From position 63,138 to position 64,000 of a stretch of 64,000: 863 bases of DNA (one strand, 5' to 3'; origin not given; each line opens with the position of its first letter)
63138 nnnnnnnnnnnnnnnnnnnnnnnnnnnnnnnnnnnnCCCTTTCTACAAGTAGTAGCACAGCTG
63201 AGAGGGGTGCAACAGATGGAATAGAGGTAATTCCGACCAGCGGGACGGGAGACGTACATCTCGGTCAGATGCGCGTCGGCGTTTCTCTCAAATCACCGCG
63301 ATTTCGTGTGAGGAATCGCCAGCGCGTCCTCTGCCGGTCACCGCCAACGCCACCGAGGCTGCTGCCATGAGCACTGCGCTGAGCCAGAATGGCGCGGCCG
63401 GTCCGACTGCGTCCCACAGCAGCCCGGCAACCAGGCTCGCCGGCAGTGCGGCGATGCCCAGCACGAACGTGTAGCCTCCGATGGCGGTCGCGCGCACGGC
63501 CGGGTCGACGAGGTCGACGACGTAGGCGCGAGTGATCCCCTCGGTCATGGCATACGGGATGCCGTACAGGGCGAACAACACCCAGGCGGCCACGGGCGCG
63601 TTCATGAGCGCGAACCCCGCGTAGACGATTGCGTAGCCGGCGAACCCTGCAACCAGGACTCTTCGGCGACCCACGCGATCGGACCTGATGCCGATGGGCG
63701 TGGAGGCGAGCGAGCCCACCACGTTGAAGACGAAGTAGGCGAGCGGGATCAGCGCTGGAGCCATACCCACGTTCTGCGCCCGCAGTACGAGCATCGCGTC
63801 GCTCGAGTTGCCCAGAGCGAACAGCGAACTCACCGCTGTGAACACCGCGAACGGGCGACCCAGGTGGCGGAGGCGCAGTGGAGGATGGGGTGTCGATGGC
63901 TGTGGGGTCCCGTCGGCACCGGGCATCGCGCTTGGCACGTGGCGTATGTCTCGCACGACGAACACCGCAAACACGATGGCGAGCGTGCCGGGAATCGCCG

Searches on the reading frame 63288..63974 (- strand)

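Call 34: search_protein_families(library=pfam, proteins=[window:63288-63974:-], max_evalue=0.00001)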
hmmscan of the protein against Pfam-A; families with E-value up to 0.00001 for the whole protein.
window:63288-63974:- (228 aa): 1 family
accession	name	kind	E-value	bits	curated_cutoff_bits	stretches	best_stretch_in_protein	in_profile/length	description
PF07690.21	MFS_1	-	1e-17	64.5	33.4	1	53-211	11-169/347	Major Facilitator Superfamily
